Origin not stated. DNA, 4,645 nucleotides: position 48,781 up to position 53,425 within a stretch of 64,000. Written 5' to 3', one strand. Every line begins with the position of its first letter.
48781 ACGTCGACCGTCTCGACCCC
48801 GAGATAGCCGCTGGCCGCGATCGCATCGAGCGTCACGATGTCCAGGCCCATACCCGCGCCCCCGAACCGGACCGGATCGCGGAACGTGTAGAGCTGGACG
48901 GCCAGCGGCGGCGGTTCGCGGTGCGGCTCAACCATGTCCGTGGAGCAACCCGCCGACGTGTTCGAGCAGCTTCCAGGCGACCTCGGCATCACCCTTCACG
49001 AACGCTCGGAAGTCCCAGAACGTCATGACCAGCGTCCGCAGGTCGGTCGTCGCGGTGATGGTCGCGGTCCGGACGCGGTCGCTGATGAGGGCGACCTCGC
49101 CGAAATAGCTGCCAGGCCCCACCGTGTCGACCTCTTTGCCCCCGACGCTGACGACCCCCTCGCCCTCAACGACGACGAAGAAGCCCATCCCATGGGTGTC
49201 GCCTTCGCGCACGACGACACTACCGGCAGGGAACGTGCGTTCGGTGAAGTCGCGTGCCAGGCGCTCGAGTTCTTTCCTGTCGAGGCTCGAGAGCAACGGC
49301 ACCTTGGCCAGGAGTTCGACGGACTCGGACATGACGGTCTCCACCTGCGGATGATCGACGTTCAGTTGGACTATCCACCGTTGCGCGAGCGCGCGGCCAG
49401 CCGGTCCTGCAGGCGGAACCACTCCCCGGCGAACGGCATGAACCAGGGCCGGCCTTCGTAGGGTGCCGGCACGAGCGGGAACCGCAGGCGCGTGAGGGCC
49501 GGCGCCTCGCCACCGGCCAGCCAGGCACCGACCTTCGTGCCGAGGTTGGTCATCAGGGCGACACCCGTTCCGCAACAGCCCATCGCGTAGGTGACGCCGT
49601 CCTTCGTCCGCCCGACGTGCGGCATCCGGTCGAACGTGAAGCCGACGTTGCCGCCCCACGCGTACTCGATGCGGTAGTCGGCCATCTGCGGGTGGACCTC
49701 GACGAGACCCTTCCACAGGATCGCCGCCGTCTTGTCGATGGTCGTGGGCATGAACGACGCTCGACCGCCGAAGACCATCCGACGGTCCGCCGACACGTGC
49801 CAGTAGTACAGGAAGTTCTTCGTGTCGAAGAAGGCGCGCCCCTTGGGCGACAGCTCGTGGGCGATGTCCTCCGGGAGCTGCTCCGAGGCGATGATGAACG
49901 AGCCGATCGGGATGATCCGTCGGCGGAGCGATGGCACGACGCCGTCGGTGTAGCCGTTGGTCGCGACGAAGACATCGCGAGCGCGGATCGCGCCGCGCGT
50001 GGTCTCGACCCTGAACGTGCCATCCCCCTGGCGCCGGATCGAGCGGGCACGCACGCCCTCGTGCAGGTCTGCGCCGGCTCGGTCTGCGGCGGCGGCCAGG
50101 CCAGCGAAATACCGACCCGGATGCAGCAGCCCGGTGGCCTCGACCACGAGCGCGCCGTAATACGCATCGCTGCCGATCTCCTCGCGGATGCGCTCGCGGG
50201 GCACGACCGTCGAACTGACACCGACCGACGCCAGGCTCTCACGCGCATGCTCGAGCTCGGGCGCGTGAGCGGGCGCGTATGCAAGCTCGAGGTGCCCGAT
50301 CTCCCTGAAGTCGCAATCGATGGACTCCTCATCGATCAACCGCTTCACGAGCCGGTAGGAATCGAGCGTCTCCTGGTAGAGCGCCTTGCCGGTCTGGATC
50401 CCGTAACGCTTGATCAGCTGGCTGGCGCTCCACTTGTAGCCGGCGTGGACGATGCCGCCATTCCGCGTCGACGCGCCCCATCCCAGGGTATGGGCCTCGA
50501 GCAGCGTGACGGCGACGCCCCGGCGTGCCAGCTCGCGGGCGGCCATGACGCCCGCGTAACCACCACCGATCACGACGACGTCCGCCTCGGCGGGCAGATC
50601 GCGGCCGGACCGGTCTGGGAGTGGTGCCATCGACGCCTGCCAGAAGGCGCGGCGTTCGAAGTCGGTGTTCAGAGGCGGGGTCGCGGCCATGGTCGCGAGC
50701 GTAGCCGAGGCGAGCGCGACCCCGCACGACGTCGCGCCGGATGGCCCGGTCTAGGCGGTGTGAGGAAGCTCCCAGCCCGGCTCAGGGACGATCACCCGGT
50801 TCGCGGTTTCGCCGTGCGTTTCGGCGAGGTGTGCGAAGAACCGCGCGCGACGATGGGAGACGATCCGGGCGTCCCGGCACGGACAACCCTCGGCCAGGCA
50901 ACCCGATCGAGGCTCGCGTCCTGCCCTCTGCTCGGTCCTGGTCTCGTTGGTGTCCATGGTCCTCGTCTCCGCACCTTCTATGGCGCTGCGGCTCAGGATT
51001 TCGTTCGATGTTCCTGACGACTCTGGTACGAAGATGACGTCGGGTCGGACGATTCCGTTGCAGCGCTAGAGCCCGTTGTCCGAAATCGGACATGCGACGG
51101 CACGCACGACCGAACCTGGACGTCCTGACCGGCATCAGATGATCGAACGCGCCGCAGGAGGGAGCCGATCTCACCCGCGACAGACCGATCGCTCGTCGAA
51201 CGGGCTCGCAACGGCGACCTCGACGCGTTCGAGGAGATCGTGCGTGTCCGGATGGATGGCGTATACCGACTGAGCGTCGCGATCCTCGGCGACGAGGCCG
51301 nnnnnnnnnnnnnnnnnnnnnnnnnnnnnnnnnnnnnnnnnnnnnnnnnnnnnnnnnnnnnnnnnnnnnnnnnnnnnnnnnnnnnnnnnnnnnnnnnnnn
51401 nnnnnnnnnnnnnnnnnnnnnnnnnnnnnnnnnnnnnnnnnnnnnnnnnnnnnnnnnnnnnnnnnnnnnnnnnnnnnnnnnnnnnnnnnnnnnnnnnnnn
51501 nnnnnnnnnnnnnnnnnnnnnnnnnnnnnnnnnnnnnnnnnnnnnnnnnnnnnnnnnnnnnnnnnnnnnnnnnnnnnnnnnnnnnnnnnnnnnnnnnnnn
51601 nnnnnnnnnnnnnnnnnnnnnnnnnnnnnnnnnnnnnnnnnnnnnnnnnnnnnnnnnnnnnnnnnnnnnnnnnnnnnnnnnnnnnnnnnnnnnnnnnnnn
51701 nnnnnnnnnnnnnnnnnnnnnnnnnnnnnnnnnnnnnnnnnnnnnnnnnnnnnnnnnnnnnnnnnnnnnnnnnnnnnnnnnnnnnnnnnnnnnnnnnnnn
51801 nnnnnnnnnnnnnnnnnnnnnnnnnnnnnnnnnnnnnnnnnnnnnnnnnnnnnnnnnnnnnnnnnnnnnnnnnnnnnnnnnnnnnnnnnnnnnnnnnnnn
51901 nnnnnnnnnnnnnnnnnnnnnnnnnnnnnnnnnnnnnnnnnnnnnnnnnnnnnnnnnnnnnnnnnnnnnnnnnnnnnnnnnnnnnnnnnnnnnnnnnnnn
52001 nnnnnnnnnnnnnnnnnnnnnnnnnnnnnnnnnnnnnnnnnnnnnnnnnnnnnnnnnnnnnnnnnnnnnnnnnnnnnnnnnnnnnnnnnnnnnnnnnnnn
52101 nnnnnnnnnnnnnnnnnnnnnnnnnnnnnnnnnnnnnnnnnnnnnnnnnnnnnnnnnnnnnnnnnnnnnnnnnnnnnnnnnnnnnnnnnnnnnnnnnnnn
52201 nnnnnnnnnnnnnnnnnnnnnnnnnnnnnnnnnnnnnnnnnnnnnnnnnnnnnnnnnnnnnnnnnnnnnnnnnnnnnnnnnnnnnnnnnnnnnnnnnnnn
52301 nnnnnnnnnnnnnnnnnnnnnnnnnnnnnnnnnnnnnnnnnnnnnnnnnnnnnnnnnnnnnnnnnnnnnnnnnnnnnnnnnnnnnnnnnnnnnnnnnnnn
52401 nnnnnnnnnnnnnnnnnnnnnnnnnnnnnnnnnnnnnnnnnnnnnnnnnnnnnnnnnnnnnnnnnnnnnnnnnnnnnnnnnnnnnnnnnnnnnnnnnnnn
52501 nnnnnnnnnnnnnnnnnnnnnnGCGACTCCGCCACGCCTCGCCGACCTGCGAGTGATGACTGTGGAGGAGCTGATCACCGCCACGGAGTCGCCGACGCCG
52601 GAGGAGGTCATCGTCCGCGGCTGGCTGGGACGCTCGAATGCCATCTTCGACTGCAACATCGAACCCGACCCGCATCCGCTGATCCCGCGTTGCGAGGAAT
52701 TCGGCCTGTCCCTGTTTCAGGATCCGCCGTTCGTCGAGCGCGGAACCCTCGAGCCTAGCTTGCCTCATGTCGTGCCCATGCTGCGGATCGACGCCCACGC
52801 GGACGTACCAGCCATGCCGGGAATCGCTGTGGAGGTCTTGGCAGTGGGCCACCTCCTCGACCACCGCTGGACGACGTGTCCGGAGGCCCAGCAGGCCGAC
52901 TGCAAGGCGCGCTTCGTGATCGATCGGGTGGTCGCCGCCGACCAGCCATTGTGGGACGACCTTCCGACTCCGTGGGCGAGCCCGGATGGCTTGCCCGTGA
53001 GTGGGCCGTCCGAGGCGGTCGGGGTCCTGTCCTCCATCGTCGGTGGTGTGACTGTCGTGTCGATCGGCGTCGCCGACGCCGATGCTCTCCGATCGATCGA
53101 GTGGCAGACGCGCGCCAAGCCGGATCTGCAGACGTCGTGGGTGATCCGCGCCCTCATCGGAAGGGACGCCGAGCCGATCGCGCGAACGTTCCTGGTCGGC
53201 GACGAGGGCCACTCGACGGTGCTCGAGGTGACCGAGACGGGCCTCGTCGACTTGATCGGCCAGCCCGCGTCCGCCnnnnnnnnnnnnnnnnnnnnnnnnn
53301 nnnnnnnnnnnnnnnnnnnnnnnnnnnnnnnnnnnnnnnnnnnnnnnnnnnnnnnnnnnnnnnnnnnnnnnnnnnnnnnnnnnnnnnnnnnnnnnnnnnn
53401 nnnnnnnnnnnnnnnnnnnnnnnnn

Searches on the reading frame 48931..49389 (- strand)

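Call 56: search_protein_families(library=pfam, proteins=[window:48931-49389:-], max_evalue=0.001)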
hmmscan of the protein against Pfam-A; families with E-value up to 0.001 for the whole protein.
window:48931-49389:- (153 aa): 1 family
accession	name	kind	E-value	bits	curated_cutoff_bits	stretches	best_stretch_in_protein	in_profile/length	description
PF00027.35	cNMP_binding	-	7.4e-16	58.3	27.5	1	51-132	2-87/89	Cyclic nucleotide-binding domain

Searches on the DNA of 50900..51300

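Call 83: search_rna_families(source=window, start=50900, end=51300, threshold=evalue, max_evalue=1)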
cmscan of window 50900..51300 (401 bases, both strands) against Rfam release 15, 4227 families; matches with E-value up to 1: 0.
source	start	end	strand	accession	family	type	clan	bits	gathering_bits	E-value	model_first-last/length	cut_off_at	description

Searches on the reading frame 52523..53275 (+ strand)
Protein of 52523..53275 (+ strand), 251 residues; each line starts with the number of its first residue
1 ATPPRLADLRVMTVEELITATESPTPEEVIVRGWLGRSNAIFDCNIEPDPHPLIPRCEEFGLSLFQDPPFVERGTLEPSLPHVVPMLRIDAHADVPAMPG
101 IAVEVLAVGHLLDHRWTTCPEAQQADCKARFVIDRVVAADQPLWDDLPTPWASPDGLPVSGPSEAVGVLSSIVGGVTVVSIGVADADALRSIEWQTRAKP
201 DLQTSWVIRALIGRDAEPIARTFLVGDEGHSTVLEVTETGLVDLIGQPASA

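Call 60: predict_structure(alignment_id=A3)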
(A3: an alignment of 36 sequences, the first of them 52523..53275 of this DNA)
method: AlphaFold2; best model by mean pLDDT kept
length: 251 residues; sequences in the alignment: 36
mean_pLDDT: 91.0   pTM: 0.89
mean pLDDT of the five models: 91.0, 90.4, 89.8, 87.4, 85.1
residues with pLDDT >= 90: 188; 70-90: 50; 50-70: 11; < 50: 2
segments of 3 or more residues with pLDDT < 50: none
pLDDT, mean of each block of 10 residues (from residue 1): 92 98 96 93 85 87 90 72 94 90 96 96 97 97 96 95 95 95 95 92 94 85 83 93 75 39
secondary structure, 60 per line:
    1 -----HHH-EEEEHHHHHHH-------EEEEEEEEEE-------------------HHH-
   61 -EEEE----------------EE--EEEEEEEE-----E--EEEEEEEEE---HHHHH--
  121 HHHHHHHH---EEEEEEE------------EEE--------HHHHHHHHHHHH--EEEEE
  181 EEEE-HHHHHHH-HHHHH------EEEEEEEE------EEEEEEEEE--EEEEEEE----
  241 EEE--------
elements in order: E10-13 H14-20 E28-37 E62-65 E86-93 E102-110 H114-118 H121-128 E132-138 E151-153 H162-173 E176-184 H186-192 H194-198 E205-212 E219-227 E230-236 E241-243

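Call 62: fold_search(model_id=the predicted structure, library=pdb)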
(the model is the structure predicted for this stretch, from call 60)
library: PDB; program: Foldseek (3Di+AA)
matches with E <= 10: 91; with E <= 0.001: 0
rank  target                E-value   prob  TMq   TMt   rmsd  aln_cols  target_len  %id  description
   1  1quq_D                3.2e-01  0.35  0.22  0.41   7.5       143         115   13  COMPLEX OF REPLICATION PROTEIN A SUBUNITS RPA14 AND RPA32 (released 1999-08-13)
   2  1g1b_A                4.9e-01  0.44  0.16  0.24   2.8        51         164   22  CHORISMATE LYASE (WILD-TYPE) WITH BOUND PRODUCT (released 2001-04-11)
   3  9m5m_B                4.9e-01  0.09  0.19  0.10  14.8       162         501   12  Crystal structure of Plasmodium vivax aspartyl-tRNA synthetase (PvDRS) (released 2025-06-04)
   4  9npj_A                6.6e-01  0.09  0.19  0.11  11.7       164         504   13  Structural studies of reaction hijacking inhibition of a malaria parasite aspartyl-tRNA synthetase. (released 2025-06-04)
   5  8tie_a                7.9e-01  0.04  0.14  0.04  14.4       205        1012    7  Double nuclear outer ring of Nup84-complexes from the yeast NPC (released 2023-10-11)
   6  9m5m_A                1.0e+00  0.11  0.21  0.12  11.0       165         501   12  Crystal structure of Plasmodium vivax aspartyl-tRNA synthetase (PvDRS) (released 2025-06-04)
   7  6pon_A                1.0e+00  0.09  0.16  0.16  12.2       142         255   14  CRYSTAL STRUCTURE OF THE N-TERMINAL DOMAIN OF FIBRONECTIN- BINDING PROTEIN PAVA FROM STREPTOCOCCUS PNEUMONIAE (released 2019-07-31)
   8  2mzv_MODEL_1_A        1.1e+00  0.04  0.17  0.20  12.4       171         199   11  Resonance assignments and secondary structure of a phytocystatin from Sesamum indicum (released 2016-03-02)
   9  3mh9_C                1.1e+00  0.03  0.16  0.19  16.3       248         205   10  Crystal structure of LprG mutant V91W from Mycobacterium tuberculosis (released 2010-09-01)
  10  9r0q                  1.1e+00  0.01  0.12  0.11  19.7       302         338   10  Paraoxonase-1 in complex with terbium(III) and 2-hydroxyquinoline (released 2025-08-06)
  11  8ouw_2                1.2e+00  0.07  0.21  0.09  14.6       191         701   12  Cryo-EM structure of CMG helicase bound to TIM-1/TIPN-1 and homodimeric DNSN-1 on fork DNA (Caenorhabditis elegans) (released 2023-08-16)
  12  6q3g_O2               1.5e+00  0.05  0.24  0.15  13.4       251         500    8  Structure of native bacteriophage P68 (released 2019-11-06)
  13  6iab                  1.5e+00  0.05  0.24  0.15  13.4       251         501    8  Tail fiber of Staphylococcus aureus phage P68 (released 2019-11-06)
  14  9nr3_A                1.6e+00  0.02  0.15  0.07  13.0       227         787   10  CRBN-DDB1 in complex with GLUL-cN (released 2026-01-07)
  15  3f7f_A                1.7e+00  0.02  0.13  0.06  13.0       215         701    6  Structure of Nup120 (released 2009-08-18)
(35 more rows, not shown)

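Call 86: search_protein_representatives(protein=window:52523-53275:+)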
Query: 251 residues. Proteins with E-value up to 0.001 (for the whole library): 81; up to 1e-10: 27; up to 1e-30: 16. The best 81 are listed.
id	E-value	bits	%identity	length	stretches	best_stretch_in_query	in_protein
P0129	3.5e-109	380.6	51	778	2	3-249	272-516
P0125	1.4e-80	286.9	54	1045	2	2-249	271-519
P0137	1.6e-71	257.1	53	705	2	86-250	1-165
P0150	3.0e-57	210.4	39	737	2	2-226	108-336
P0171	9.8e-56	205.4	40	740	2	4-244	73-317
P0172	1.2e-54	201.8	40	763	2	3-241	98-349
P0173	8.6e-52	192.5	38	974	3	5-249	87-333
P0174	5.7e-51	189.8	60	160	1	3-151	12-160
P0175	3.9e-50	187.0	39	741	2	5-247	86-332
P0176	1.6e-48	181.7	37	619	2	3-225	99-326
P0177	1.0e-45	172.6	47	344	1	6-244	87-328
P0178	1.1e-44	169.2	37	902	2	11-236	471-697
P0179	2.3e-44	168.1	38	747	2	9-243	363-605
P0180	1.9e-42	161.9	47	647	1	1-240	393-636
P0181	2.2e-42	161.6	35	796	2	8-228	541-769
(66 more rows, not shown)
